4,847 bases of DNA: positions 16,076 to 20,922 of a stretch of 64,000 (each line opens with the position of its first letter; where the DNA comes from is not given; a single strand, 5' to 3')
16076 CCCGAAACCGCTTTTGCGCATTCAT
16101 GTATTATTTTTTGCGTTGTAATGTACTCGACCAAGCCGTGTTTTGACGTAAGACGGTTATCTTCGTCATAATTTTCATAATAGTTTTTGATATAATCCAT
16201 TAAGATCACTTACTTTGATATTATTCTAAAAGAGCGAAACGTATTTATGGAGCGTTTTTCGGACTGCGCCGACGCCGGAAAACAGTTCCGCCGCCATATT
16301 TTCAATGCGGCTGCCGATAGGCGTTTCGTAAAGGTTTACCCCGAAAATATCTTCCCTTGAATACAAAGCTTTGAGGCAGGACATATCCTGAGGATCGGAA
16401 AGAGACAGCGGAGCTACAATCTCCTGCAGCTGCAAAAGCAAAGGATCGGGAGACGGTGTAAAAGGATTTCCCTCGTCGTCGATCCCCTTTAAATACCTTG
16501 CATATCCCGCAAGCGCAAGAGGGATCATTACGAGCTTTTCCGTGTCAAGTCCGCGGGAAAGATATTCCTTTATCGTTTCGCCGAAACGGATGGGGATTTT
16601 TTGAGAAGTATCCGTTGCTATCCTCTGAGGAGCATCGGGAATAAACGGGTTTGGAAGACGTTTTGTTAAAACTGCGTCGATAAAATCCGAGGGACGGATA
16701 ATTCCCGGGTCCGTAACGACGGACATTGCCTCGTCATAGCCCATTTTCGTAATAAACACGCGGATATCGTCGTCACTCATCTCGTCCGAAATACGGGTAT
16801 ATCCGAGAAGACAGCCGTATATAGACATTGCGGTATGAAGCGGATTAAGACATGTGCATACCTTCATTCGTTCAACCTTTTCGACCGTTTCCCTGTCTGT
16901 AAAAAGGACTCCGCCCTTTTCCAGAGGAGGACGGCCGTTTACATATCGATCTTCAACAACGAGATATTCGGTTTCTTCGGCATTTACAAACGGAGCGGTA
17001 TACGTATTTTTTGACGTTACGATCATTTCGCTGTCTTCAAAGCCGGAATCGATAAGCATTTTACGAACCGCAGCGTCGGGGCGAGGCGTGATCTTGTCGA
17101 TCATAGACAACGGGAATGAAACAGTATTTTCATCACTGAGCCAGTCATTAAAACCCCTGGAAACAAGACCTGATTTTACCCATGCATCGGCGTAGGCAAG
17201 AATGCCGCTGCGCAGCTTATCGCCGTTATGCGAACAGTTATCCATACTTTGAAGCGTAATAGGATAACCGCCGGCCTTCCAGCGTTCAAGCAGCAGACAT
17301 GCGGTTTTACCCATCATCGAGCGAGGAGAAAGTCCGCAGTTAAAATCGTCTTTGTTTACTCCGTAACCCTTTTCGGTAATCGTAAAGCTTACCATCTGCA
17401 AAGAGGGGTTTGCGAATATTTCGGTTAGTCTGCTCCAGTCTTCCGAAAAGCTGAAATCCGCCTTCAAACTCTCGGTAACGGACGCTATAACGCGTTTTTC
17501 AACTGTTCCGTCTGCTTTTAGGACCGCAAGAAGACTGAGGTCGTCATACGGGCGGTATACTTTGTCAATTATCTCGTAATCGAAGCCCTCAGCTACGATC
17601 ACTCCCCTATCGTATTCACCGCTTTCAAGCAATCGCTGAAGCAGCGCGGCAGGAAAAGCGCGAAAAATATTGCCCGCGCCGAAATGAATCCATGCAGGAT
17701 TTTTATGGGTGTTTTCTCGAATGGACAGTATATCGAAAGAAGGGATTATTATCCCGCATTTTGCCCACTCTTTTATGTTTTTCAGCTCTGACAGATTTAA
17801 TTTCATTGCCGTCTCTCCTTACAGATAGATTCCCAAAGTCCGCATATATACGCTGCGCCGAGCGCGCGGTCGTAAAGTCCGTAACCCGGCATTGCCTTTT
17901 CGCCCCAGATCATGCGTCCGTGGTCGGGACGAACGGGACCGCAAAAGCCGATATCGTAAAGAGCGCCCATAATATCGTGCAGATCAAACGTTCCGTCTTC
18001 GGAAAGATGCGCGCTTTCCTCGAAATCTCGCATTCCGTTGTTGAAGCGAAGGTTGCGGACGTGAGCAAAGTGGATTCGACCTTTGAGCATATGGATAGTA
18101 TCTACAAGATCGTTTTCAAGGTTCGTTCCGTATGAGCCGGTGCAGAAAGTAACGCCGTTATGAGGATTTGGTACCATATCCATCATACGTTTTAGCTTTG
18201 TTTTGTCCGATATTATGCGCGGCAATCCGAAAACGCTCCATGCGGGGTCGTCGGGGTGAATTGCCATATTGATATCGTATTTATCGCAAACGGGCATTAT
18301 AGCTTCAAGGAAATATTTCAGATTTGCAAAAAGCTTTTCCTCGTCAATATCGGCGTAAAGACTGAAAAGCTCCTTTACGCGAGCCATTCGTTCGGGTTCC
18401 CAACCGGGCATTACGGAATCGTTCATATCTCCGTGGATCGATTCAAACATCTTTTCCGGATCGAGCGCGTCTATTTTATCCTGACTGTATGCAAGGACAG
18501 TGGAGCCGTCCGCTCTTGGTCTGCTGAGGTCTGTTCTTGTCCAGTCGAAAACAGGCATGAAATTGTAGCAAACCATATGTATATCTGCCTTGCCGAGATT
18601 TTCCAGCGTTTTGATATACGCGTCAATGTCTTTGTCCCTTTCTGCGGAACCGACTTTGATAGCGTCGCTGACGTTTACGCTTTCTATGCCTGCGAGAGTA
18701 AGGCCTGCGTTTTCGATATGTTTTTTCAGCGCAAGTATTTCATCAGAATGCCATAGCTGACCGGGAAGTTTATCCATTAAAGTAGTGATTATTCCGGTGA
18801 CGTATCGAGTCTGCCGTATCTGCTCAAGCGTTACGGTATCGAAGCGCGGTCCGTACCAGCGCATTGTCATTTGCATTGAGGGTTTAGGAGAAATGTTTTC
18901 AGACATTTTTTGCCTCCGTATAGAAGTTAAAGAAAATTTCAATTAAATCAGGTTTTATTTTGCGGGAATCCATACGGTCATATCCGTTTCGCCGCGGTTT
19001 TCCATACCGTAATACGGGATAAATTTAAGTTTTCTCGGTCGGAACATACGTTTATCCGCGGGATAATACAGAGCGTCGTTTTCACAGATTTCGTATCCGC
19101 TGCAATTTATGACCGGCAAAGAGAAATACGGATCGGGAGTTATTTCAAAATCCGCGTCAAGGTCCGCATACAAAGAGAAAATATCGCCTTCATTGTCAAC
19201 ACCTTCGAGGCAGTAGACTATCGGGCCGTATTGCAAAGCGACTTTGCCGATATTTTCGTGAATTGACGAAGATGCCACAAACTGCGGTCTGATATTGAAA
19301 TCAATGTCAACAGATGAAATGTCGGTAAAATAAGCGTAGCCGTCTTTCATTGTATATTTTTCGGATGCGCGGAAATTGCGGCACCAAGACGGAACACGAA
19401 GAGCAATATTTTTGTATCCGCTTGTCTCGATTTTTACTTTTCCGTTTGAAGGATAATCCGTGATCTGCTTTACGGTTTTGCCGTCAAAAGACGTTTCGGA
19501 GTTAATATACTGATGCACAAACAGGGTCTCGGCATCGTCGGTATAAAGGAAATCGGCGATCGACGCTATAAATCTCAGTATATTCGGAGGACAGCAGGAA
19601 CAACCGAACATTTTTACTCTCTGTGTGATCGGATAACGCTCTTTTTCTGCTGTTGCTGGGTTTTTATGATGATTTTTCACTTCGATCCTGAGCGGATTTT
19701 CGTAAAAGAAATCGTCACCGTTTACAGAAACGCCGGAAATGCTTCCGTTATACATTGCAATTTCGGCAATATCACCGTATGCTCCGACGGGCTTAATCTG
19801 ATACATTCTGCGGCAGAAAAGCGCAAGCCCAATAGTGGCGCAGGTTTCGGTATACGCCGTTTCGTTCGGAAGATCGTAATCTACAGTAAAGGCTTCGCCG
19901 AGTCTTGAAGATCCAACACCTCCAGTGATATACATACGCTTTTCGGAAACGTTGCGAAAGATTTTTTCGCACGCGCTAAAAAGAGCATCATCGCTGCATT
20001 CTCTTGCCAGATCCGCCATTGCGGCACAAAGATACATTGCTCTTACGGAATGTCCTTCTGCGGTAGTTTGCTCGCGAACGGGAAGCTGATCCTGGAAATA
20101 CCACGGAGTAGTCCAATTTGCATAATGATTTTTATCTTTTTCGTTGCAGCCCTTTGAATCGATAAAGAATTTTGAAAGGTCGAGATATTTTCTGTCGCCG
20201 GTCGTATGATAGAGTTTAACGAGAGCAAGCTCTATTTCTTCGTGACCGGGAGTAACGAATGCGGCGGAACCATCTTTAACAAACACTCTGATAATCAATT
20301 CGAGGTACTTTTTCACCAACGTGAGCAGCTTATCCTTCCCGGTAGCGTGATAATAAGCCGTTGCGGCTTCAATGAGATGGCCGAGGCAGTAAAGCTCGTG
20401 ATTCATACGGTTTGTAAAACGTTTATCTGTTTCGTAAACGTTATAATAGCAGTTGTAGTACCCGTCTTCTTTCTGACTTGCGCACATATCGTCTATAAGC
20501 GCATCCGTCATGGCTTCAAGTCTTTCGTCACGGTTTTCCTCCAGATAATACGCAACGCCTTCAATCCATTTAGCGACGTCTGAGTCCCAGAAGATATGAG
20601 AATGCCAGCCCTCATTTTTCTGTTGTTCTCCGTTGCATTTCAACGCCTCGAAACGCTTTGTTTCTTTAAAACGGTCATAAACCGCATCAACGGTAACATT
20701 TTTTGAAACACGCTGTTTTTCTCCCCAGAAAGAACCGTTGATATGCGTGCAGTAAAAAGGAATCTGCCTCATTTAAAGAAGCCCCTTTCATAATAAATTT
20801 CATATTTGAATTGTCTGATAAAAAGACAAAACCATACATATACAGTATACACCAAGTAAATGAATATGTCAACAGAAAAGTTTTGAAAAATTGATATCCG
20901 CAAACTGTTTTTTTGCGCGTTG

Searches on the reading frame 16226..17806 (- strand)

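Call 80: search_protein_families(library=pfam, proteins=[window:16226-17806:-], max_evalue=0.001)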
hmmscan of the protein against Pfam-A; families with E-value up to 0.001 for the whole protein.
window:16226-17806:- (526 aa): 2 families
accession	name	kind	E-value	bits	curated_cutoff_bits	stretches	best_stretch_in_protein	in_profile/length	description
PF08125.19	Mannitol_dh_C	-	5.1e-20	72.2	30.7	1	308-489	2-170/190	Mannitol dehydrogenase C-terminal domain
PF01232.29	Mannitol_dh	-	1.1e-13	52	27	1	40-297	4-199/199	Mannitol dehydrogenase Rossmann domain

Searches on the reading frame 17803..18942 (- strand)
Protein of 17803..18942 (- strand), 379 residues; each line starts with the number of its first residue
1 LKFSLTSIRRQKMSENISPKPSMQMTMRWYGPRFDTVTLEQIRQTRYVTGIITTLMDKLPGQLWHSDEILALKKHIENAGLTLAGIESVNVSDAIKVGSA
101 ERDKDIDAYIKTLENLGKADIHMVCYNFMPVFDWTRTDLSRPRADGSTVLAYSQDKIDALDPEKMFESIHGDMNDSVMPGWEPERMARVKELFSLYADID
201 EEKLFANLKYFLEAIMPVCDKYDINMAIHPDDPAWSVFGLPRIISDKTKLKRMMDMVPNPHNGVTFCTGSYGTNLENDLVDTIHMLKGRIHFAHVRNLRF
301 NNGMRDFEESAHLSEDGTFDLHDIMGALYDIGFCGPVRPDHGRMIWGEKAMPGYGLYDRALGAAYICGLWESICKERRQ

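Call 80: search_protein_families(library=pfam, proteins=[window:17803-18942:-], max_evalue=0.001)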
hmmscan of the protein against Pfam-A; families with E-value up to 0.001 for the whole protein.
window:17803-18942:- (379 aa): 2 families
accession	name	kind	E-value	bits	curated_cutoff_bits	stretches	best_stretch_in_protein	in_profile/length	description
PF03786.19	UxuA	-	5.1e-138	460.1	23.7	1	23-373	1-350/352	D-mannonate dehydratase (UxuA)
PF01261.30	AP_endonuc_2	-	2.2e-09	37.8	31.1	1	199-337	95-225/249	Xylose isomerase-like TIM barrel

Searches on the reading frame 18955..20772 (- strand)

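Call 7: search_protein_families(library=pfam, proteins=[window:18955-20772:-])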
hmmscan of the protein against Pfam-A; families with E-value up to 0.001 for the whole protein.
window:18955-20772:- (605 aa): 3 families
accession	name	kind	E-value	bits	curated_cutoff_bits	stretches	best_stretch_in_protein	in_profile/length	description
PF07944.18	Beta-AFase-like_GH127_cat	-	6.2e-97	325.4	24.9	1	11-406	4-375/376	Beta-L-arabinofuranosidase, GH127 catalytic domain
PF20737.2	Glyco_hydro127C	-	1.2e-20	73.5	23.7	1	499-603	5-71/71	Glycoside hydrolase family 127 C-terminal domain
PF20736.2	Glyco_hydro127M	-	7.7e-06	26.4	24.2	1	416-469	1-60/95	Beta-L-arabinofuranosidase, GH127 middle domain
